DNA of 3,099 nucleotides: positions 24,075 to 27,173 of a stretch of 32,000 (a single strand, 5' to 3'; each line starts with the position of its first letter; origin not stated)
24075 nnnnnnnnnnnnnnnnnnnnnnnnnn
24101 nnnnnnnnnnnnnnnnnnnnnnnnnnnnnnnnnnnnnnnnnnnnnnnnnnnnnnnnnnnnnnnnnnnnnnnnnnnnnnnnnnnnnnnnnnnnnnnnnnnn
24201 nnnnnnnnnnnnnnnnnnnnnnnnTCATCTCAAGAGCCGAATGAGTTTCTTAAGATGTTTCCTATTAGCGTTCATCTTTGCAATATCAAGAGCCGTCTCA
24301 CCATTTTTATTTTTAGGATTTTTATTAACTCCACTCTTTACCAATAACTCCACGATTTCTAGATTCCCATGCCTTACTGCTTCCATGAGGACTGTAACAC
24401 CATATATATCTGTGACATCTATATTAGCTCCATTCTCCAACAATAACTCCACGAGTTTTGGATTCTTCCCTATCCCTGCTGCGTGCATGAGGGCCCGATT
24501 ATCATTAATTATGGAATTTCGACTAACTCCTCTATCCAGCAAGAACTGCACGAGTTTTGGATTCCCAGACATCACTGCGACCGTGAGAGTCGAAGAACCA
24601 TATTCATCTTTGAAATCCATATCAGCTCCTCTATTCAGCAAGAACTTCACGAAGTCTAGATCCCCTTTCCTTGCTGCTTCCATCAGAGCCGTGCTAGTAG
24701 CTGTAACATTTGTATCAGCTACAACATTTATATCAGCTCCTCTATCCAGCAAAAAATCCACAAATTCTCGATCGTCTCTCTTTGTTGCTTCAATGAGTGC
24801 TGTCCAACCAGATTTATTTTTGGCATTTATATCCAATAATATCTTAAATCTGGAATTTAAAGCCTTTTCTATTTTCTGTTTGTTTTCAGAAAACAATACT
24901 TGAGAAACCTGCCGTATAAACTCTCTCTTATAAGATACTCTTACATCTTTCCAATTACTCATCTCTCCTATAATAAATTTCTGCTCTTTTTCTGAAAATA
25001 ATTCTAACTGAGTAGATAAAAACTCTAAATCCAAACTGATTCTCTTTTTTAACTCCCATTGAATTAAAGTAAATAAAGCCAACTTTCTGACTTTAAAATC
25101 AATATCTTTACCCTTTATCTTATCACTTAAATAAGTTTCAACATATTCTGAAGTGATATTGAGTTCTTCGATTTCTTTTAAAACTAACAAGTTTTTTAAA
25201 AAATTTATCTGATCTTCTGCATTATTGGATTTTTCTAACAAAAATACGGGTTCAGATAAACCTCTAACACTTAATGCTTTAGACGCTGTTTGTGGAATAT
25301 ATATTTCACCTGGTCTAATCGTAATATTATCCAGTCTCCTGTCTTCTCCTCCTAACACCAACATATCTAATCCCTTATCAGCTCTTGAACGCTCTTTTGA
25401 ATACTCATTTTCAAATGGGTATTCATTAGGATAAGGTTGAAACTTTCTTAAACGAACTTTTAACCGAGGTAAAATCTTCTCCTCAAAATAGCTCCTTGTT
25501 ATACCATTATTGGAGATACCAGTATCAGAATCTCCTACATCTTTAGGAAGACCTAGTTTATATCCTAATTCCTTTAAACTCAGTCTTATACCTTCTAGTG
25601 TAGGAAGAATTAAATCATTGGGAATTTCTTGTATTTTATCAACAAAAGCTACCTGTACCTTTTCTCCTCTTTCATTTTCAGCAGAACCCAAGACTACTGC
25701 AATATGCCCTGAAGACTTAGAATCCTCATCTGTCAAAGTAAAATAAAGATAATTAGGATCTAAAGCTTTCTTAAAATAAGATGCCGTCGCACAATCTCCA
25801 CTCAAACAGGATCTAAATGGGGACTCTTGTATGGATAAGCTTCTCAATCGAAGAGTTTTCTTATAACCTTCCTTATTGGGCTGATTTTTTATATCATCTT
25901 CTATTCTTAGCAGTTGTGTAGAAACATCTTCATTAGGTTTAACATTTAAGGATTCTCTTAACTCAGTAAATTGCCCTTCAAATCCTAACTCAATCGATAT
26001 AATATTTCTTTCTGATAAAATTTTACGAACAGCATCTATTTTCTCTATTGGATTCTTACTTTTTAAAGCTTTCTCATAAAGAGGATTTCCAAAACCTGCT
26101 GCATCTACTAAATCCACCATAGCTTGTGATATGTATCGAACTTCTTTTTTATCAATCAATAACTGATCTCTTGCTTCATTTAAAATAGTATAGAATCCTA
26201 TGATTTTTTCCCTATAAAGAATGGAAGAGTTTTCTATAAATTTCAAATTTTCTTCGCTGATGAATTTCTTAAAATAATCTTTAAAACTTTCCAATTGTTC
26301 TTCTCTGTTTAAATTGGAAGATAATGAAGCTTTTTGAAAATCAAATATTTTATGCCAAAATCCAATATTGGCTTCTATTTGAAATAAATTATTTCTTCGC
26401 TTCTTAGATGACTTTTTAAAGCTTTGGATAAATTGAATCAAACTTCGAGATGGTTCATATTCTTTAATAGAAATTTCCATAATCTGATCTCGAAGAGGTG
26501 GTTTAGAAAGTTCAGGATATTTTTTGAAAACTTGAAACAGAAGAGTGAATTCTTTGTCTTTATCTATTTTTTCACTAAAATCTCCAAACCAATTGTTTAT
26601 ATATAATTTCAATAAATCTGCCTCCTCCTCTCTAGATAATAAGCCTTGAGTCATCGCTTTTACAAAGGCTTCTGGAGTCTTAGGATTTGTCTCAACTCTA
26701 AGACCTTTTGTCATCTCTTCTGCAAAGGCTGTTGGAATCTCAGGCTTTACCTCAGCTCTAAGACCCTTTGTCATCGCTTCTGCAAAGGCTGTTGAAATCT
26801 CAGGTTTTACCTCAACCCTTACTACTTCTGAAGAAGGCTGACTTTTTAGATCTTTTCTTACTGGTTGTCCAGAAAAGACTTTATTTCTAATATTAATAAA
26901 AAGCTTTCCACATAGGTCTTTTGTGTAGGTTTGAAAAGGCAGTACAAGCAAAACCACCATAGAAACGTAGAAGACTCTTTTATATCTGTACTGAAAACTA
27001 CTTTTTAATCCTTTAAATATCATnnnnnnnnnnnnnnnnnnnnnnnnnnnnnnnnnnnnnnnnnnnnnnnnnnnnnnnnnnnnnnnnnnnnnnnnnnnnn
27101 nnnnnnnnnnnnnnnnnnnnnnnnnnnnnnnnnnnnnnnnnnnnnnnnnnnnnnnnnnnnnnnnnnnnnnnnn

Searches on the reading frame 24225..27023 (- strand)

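Call 12: search_protein_families(library=pfam, proteins=[window:24225-27023:-], max_evalue=1)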
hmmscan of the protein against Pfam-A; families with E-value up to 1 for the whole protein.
window:24225-27023:- (932 aa): 8 families
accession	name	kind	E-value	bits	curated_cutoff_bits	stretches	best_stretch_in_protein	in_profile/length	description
PF12796.13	Ank_2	-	9e-36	122.8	27.3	3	845-928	1-80/90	Ankyrin repeats (3 copies)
PF00023.36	Ank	-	1.8e-32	110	21.1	5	778-806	4-32/33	Ankyrin repeat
PF13637.12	Ank_4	-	4.7e-28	97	22.7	5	846-895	1-50/50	Ankyrin repeats (many copies)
PF13857.12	Ank_5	-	8.1e-25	87.1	27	4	861-915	1-56/56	Ankyrin repeats (many copies)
PF13606.12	Ank_3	-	1.1e-24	83.9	22.3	5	874-900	1-27/30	Ankyrin repeat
PF23745.1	ANK_LRRK2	-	1e-07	32.3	27.5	2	778-837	33-92/130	LRRK2 ANK repeat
PF24521.3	Ank_KRIT1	-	4.4e-07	30.2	80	2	816-922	25-132/149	KRIT1 ankyrin-repeats domain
PF25508.1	TRPM2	-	0.025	15.2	27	0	844-869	16-41/257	TRPM2-like domain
